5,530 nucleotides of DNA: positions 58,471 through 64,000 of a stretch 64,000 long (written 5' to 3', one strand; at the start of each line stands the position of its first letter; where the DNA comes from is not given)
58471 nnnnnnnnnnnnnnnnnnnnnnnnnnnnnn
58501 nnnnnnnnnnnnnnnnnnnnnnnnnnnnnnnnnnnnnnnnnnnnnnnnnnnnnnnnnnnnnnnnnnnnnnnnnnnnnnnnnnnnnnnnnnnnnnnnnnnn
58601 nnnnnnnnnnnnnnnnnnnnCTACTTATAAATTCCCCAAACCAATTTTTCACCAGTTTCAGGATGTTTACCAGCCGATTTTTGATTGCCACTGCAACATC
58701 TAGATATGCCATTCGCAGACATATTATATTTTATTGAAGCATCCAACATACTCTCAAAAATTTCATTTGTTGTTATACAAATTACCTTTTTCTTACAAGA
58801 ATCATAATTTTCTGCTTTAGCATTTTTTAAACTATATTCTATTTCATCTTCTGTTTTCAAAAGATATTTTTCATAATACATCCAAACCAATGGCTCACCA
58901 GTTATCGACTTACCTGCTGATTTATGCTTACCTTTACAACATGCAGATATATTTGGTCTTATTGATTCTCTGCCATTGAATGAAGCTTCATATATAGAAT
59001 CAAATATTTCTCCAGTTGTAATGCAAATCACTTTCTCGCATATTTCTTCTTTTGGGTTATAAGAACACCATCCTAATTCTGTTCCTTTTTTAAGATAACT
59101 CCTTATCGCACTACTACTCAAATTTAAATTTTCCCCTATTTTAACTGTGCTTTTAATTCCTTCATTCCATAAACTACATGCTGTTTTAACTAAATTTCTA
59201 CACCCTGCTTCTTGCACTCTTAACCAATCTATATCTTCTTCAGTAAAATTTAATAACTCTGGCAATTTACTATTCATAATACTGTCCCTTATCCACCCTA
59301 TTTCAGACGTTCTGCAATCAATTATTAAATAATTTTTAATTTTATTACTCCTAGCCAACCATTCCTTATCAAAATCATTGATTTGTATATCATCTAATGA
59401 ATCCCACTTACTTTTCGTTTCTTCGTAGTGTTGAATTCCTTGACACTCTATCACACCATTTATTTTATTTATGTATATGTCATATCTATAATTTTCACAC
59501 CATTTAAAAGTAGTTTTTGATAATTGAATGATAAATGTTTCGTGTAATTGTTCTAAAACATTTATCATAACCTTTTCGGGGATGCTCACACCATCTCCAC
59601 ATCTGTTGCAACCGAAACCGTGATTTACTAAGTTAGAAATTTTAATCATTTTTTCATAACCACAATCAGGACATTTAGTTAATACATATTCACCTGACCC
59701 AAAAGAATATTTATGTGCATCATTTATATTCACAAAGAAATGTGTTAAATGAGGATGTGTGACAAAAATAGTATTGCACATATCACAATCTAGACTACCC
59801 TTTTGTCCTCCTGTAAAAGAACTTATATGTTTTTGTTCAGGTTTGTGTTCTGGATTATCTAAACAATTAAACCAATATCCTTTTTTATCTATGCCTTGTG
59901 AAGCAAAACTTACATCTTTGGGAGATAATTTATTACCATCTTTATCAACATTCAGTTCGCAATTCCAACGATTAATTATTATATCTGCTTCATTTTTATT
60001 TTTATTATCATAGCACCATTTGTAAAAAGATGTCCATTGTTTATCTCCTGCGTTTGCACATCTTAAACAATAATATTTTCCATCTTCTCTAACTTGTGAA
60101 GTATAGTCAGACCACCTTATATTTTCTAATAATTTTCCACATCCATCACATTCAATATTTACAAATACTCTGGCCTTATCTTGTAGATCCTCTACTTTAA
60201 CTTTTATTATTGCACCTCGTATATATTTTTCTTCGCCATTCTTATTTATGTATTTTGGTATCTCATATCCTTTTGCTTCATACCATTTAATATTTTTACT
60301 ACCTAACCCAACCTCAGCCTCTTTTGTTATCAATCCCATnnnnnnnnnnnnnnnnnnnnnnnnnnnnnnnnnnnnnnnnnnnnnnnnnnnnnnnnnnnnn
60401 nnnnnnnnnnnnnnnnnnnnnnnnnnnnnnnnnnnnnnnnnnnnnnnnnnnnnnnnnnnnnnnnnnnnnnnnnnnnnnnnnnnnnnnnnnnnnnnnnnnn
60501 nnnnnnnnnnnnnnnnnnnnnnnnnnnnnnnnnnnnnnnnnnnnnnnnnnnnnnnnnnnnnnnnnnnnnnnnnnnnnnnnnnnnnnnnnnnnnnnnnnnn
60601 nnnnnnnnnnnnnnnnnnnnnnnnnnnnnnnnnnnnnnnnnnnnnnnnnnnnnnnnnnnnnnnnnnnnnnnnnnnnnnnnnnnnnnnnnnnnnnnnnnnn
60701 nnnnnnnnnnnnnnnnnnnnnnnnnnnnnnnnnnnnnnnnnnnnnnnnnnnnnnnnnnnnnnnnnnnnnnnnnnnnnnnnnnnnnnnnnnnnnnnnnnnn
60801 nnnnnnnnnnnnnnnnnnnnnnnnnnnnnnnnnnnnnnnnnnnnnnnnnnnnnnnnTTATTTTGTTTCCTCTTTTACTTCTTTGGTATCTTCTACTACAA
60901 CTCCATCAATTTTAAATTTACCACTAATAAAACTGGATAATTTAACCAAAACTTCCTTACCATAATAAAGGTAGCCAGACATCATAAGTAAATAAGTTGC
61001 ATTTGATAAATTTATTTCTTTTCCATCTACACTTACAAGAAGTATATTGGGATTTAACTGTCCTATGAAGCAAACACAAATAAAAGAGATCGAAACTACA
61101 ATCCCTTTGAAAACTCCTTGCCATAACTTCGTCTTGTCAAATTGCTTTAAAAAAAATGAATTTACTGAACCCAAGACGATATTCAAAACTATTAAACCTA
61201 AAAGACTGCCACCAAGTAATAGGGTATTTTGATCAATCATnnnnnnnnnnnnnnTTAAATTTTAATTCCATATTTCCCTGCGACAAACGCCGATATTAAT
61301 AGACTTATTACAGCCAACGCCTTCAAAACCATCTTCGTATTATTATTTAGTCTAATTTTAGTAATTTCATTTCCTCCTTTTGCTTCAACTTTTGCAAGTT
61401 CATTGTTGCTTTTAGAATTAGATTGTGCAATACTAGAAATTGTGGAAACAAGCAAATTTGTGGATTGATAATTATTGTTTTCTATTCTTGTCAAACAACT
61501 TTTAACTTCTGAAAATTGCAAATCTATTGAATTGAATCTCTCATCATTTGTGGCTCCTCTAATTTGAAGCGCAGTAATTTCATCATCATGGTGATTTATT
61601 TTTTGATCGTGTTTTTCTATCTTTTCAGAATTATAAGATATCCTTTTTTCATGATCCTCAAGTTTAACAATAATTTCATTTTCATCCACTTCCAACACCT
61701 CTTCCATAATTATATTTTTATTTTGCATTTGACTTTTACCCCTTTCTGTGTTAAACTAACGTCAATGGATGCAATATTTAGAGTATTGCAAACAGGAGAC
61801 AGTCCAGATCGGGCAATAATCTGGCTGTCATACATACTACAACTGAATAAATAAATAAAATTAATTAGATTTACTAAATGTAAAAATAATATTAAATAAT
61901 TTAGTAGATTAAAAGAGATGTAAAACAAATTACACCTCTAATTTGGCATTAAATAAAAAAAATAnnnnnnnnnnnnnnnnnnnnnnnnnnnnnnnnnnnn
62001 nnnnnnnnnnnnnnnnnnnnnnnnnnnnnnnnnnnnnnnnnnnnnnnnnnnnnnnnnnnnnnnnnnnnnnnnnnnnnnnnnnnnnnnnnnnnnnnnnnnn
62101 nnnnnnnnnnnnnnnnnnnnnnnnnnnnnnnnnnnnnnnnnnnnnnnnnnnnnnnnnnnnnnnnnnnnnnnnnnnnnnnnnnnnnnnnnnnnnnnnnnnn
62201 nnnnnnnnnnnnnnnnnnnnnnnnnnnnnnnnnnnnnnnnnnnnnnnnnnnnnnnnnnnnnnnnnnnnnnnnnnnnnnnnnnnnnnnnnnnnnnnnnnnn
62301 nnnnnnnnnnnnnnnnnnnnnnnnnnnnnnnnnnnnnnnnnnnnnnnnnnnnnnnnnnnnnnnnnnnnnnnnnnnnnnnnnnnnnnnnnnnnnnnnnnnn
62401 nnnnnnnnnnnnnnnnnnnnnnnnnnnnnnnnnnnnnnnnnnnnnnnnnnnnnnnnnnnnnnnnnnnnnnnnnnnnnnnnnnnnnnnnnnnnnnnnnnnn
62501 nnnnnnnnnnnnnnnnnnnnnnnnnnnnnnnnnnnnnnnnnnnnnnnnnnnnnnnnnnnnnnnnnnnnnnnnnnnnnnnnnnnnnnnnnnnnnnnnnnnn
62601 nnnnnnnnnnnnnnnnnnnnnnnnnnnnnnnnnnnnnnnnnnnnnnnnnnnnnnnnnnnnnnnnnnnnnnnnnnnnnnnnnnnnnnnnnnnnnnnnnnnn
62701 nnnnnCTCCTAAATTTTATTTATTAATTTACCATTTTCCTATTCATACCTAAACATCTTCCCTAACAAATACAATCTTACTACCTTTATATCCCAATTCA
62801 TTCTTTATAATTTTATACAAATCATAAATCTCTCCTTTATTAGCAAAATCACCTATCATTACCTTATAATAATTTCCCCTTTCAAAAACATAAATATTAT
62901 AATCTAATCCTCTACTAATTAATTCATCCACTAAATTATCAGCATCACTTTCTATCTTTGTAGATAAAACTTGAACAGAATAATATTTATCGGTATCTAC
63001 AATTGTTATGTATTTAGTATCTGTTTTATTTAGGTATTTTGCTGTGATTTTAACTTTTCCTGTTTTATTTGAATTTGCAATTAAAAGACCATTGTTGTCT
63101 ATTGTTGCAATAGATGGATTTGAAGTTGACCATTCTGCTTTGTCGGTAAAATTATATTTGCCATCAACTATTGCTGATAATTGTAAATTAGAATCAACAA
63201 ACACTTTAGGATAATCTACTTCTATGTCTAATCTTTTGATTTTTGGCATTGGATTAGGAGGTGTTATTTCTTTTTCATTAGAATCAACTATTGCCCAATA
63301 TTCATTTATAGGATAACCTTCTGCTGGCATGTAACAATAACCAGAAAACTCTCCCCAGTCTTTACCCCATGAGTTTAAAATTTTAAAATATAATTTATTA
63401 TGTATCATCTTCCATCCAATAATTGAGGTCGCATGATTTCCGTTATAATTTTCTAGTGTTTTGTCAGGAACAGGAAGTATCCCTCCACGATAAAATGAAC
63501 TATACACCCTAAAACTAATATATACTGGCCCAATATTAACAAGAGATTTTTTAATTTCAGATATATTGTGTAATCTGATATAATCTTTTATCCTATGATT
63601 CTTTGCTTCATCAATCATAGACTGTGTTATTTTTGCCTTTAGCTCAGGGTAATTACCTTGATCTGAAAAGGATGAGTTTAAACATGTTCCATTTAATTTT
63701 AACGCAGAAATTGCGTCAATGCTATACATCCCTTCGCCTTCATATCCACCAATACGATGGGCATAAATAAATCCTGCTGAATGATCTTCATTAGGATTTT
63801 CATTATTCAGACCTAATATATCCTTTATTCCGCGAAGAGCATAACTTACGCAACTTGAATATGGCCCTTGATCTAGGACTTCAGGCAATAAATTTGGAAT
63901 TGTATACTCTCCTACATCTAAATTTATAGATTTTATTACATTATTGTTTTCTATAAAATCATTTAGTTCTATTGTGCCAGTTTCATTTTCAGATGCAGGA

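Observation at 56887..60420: Insulated convergent gene pair: DGQHR-like ParB/Srx-fold protein facing a Vsr/DUF559-like zinc-ribbon nuclease; candidate defence or selfish island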

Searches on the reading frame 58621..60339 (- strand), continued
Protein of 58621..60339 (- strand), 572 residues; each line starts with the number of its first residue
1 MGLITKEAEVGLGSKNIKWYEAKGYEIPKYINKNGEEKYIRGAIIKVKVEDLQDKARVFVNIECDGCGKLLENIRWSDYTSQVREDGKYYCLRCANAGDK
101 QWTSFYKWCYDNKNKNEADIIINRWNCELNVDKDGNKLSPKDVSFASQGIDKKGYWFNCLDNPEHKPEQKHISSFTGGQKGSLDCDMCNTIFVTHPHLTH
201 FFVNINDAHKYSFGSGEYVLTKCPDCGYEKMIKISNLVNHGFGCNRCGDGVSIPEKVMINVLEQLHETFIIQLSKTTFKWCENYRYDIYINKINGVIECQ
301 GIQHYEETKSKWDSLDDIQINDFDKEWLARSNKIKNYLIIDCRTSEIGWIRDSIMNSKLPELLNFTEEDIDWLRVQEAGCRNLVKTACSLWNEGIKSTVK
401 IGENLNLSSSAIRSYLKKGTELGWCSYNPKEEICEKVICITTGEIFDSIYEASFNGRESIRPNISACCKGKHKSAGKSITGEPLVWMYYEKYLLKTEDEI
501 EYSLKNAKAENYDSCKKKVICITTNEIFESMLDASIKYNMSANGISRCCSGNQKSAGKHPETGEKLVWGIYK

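Call 93: get_annotated_region(hit=H15, flank=3500)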
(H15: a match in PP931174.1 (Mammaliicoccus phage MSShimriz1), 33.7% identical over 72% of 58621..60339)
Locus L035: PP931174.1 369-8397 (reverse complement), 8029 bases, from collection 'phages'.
description: Mammaliicoccus phage MSShimriz1, complete genome.
organism: Mammaliicoccus phage MSShimriz1 (NCBI taxid 3230127)
taxonomy: Viruses
host: Mammaliicoccus sciuri; source: sewage; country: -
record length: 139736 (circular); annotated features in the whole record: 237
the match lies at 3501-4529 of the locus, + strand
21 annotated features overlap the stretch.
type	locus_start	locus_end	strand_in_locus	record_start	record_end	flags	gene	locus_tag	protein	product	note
CDS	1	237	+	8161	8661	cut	-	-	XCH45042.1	hypothetical protein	-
CDS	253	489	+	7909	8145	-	-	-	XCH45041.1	hypothetical protein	-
CDS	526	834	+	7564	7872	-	-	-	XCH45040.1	hypothetical protein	-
CDS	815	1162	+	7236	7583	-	-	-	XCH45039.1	hypothetical protein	-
CDS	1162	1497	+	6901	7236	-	-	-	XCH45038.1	hypothetical protein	-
CDS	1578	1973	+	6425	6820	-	-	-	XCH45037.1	hypothetical protein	-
CDS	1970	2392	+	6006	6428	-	-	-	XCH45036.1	hypothetical protein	-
CDS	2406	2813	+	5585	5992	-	-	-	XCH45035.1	hypothetical protein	-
CDS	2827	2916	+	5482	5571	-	-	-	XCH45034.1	hypothetical protein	-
CDS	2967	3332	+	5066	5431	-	-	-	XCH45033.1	Hdf-like antirestriction protein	-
CDS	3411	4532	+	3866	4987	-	-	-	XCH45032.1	homing endonuclease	-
CDS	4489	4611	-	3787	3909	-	-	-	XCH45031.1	hypothetical protein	-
CDS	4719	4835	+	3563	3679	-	-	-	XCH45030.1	hypothetical protein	-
CDS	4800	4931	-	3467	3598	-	-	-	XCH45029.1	hypothetical protein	-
CDS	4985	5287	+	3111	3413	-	-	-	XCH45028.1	hypothetical protein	-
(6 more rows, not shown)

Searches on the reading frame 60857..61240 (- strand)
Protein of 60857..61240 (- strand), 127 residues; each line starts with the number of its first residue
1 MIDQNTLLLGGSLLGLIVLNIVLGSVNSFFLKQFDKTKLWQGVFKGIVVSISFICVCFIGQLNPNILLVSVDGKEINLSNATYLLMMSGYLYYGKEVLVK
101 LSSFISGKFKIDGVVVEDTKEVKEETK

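Call 3: search_protein_families(library=pfam, proteins=[window:60857-61240:-], max_evalue=0.1)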
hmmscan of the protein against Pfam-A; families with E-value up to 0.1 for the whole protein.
window:60857-61240:- (127 aa): 1 family
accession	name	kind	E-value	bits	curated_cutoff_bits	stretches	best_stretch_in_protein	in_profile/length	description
PF05105.17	Phage_holin_4_1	-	0.03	14.8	22.2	1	13-80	17-73/116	Bacteriophage holin family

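Call 5: search_protein_families(library=phrogs, proteins=[window:60857-61240:-], max_evalue=0.01)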
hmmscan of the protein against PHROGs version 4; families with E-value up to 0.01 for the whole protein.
window:60857-61240:- (127 aa): 0 families

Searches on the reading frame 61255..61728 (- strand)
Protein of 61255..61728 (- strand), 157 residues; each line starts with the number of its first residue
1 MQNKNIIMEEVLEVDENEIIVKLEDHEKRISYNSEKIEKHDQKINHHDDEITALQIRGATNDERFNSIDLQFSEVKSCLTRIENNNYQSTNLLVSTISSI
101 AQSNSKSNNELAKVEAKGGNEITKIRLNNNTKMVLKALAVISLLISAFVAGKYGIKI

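Call 3: search_protein_families(library=pfam, proteins=[window:61255-61728:-], max_evalue=0.1)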
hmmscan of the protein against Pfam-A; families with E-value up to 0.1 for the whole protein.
window:61255-61728:- (157 aa): 6 families
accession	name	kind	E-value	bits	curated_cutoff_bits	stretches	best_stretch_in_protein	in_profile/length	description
PF10779.14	XhlA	-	0.0066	17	34.7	1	35-77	4-46/67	Haemolysin XhlA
PF14932.11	HAUS-augmin3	-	0.0091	16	29.4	1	28-116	66-154/260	HAUS augmin-like complex subunit 3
PF07851.19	TMEM120A-B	-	0.035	13.8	29.8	1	13-141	15-140/324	TMEM120A/B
PF01519.22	DUF16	-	0.036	15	40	1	22-83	35-96/104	Protein of unknown function DUF16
PF00261.25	Tropomyosin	-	0.045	13.6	38.6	1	21-117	13-105/242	Tropomyosin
PF07104.16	DUF1366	-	0.063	13.4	23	1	35-110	40-116/117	Protein of unknown function (DUF1366)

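Call 5: search_protein_families(library=phrogs, proteins=[window:61255-61728:-], max_evalue=0.01)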
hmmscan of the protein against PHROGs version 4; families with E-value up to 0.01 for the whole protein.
window:61255-61728:- (157 aa): 1 family
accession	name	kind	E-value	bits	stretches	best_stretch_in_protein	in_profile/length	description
phrog_1219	-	tail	0.00046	20.9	1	20-103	67-150/233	tail needle protein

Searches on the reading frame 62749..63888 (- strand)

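Call 12: search_protein_families(library=phrogs, proteins=[window:62749-63888:-], max_evalue=0.001)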
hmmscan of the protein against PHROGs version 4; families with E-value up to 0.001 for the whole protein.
window:62749-63888:- (379 aa): 5 families
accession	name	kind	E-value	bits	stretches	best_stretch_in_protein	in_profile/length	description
phrog_16701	-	other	1.1e-14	55.5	1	3-200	39-226/234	peptidase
phrog_10059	-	unknown function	9.3e-05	22.3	1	233-292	200-254/345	-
phrog_14098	-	tail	9.5e-05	20.9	1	250-304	1012-1071/1469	tail protein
phrog_290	-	tail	0.00011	22.7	1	230-296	346-409/411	minor tail protein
phrog_215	-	head and packaging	0.00092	19.4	0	248-299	253-306/491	structural protein with Ig domain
